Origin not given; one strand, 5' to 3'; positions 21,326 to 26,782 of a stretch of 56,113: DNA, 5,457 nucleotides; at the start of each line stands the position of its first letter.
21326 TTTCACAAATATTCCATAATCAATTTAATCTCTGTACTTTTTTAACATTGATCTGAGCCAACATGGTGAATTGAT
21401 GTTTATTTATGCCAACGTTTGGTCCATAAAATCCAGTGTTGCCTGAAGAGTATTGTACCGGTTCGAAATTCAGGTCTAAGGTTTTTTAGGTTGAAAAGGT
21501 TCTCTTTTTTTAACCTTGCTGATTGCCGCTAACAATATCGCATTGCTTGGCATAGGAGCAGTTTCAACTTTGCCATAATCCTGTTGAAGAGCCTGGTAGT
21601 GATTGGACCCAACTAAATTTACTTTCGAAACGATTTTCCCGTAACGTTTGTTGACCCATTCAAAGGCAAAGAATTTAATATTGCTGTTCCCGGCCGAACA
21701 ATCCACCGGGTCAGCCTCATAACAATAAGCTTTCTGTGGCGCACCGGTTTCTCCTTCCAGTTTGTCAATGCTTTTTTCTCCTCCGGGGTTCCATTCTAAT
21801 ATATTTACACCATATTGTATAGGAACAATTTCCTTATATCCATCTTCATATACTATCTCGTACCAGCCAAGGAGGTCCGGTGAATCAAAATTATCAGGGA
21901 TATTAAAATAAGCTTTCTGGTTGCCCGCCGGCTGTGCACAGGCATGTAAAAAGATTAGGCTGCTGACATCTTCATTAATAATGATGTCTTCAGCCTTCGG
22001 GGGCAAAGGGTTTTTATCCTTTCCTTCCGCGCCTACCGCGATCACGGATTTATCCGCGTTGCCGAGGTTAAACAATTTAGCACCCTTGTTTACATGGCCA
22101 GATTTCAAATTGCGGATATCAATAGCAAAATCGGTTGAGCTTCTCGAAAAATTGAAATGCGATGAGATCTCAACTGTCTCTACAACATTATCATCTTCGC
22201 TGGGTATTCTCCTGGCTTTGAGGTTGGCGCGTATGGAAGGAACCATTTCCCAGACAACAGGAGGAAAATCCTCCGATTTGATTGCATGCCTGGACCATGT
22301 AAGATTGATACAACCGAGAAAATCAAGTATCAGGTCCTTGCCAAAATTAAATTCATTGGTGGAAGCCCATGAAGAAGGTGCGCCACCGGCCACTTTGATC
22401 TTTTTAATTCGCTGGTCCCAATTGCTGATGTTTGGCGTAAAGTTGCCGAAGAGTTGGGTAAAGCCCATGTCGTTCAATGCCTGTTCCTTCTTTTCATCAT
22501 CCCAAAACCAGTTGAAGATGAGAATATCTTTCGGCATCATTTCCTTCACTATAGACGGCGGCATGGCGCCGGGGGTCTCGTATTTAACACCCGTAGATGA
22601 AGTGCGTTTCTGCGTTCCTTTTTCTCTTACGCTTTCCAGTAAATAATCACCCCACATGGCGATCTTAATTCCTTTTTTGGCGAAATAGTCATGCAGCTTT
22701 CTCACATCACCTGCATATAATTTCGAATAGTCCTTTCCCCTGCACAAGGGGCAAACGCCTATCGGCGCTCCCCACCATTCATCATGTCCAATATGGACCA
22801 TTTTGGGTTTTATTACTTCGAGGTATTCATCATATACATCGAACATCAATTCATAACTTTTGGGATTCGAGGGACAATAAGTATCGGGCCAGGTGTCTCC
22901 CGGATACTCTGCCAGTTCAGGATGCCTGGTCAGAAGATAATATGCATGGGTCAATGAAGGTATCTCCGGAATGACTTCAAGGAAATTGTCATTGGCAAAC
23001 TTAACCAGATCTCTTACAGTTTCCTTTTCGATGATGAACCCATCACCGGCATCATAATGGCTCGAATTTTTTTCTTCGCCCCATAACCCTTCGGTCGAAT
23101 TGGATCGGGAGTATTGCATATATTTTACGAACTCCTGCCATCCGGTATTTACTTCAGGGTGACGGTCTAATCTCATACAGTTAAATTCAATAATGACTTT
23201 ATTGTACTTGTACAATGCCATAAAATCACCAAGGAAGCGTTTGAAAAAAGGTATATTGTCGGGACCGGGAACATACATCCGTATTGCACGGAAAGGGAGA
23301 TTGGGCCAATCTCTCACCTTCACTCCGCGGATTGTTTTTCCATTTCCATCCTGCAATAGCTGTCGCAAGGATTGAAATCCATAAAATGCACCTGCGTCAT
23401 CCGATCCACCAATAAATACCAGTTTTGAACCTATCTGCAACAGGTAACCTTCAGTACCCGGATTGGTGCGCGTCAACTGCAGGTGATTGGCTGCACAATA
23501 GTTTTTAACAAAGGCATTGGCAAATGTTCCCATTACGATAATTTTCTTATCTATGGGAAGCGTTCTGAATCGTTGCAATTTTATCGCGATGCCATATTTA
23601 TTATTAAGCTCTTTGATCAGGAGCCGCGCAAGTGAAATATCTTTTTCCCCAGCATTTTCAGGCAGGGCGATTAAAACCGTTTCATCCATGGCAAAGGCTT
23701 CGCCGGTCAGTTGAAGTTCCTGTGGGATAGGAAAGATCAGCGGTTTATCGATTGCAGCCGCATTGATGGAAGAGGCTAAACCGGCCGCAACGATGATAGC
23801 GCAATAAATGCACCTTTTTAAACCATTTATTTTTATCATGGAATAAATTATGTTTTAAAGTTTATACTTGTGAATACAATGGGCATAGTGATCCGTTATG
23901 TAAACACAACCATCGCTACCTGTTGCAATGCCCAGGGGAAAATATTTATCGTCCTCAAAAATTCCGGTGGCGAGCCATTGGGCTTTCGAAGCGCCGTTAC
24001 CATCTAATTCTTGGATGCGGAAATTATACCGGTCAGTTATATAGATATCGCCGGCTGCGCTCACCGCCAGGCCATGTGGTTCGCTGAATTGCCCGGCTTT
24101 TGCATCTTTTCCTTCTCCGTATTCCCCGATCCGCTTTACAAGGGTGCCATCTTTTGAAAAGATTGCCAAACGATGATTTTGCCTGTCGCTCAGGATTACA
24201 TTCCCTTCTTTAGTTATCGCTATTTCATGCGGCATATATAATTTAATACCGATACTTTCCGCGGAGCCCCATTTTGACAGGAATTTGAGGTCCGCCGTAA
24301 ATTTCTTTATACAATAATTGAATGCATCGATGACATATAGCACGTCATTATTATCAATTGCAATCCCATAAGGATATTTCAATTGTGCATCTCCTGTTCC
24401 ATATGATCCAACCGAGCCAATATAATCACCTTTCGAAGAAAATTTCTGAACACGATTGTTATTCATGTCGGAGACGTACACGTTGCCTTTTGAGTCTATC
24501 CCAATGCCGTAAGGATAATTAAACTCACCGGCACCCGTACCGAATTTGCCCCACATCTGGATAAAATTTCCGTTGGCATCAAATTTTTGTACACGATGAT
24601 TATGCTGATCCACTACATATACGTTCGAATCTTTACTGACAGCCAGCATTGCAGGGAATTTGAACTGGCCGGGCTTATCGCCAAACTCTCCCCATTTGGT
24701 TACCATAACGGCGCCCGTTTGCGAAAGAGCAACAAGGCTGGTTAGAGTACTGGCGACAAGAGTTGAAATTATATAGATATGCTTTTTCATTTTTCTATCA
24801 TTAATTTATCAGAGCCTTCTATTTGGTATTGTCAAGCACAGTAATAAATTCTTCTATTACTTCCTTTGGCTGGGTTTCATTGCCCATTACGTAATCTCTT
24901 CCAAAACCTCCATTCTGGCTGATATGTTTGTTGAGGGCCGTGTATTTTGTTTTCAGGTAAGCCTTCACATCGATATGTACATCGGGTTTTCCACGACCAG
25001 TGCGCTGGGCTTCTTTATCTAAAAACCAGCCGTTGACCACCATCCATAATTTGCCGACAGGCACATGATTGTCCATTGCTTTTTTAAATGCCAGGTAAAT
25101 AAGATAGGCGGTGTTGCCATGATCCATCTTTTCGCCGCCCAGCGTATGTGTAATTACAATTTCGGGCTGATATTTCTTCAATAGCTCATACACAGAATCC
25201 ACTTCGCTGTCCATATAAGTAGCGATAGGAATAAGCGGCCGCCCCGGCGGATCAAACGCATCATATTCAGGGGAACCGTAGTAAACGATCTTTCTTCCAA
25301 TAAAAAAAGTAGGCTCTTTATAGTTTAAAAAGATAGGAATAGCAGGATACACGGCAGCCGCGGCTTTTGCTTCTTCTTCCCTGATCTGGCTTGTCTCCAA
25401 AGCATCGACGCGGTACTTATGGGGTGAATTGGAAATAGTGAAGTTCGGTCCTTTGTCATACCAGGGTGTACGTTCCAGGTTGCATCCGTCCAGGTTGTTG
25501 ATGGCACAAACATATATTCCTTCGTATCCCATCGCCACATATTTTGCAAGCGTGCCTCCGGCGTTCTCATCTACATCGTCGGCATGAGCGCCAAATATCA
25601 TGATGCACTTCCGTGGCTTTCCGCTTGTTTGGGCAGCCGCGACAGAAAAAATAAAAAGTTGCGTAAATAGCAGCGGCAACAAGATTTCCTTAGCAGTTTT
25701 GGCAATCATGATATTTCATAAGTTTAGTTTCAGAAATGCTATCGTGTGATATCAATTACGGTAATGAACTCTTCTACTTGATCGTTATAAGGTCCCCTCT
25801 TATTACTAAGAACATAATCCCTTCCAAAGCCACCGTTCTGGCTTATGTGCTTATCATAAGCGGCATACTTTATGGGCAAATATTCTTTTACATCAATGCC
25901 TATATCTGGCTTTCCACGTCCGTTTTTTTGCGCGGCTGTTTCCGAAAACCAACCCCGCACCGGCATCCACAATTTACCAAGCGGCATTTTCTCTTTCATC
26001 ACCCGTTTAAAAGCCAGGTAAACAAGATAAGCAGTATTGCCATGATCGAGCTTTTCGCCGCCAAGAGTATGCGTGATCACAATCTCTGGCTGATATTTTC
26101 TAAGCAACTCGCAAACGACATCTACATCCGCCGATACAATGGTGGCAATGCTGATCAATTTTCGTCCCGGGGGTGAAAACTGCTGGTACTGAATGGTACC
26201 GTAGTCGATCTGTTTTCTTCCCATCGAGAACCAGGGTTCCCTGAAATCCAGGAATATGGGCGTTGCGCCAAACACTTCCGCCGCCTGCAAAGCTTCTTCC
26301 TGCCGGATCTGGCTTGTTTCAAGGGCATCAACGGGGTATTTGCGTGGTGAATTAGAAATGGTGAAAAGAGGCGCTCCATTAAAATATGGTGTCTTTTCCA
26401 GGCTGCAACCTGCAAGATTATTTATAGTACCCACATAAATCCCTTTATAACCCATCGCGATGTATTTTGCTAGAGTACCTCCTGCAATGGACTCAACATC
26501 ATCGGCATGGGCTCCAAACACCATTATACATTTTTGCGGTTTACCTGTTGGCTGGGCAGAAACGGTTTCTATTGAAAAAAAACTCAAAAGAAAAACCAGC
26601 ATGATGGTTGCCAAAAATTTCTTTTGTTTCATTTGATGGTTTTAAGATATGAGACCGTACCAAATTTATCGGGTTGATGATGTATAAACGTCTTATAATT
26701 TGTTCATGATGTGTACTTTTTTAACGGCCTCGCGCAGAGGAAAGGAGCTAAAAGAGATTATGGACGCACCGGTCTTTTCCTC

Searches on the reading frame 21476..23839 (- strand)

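Call 74: search_protein_families(library=pfam, proteins=[window:21476-23839:-], max_evalue=0.00001)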
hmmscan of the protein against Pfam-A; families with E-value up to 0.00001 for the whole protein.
window:21476-23839:- (787 aa): 2 families
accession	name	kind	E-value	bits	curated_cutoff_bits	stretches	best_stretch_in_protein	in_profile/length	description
PF02838.20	Glyco_hydro_20b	-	1.6e-19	71.3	26.1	1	33-178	2-124/124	Glycosyl hydrolase family 20, domain 2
PF00728.28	Glyco_hydro_20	-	6.8e-14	52.4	22.3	1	251-492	59-320/348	Glycosyl hydrolase family 20, catalytic domain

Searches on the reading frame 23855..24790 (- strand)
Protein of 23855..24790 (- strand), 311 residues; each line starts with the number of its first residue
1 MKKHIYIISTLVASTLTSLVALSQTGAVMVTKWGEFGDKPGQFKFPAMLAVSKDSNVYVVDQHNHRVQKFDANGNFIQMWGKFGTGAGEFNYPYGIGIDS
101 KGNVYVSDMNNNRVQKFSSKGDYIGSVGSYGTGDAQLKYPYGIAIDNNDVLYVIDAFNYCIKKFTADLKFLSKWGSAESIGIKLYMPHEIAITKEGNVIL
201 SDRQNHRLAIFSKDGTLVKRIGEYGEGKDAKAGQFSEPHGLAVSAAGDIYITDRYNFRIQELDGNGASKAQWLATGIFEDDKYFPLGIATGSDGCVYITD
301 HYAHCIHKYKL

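Call 74: search_protein_families(library=pfam, proteins=[window:23855-24790:-], max_evalue=0.00001)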
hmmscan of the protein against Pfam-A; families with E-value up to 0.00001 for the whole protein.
window:23855-24790:- (311 aa): 6 families
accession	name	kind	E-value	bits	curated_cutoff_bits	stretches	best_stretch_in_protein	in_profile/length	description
PF01436.27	NHL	-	1.3e-43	145.3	20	2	235-260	1-26/28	NHL repeat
PF25021.1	TEN_NHL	-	1.6e-15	57.4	27.1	0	224-266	130-170/357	Teneurin NHL domain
PF17170.10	DUF5128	-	1.7e-13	50.9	22.9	0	54-103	53-102/321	6-bladed beta-propeller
PF08450.18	SGL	-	1e-10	42.1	26.3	0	40-126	130-219/246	SMP-30/Gluconolactonase/LRE-like region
PF24684.1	Vgb_lyase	-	7.6e-10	38.5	50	0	46-122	57-128/290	Virginiamycin B lyase family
PF06739.17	SBBP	-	1.8e-07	31.4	20.5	0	92-106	14-28/38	Beta-propeller repeat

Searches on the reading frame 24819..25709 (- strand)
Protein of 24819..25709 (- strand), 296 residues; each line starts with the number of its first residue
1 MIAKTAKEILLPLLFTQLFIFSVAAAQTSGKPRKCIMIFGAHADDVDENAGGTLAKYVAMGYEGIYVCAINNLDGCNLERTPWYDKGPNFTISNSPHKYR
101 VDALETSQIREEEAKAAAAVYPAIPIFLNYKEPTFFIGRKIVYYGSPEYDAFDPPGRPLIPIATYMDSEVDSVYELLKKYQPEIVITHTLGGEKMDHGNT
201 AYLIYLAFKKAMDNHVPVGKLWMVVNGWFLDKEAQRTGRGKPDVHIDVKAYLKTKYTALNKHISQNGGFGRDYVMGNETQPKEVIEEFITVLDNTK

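Call 74: search_protein_families(library=pfam, proteins=[window:24819-25709:-], max_evalue=0.00001)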
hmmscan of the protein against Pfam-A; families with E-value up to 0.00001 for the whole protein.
window:24819-25709:- (296 aa): 1 family
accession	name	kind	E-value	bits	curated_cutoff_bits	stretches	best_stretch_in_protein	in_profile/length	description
PF02585.22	PIG-L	-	4.4e-11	43.8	28.2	1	37-205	1-126/129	GlcNAc-PI de-N-acetylase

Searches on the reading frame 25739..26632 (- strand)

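Call 73: search_protein_families(library=pfam, proteins=[window:25739-26632:-], max_evalue=0.00001)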
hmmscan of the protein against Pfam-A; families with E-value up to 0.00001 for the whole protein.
window:25739-26632:- (297 aa): 1 family
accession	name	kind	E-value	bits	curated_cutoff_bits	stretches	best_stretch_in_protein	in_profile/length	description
PF02585.22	PIG-L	-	1.5e-13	51.8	28.2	1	37-206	1-127/129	GlcNAc-PI de-N-acetylase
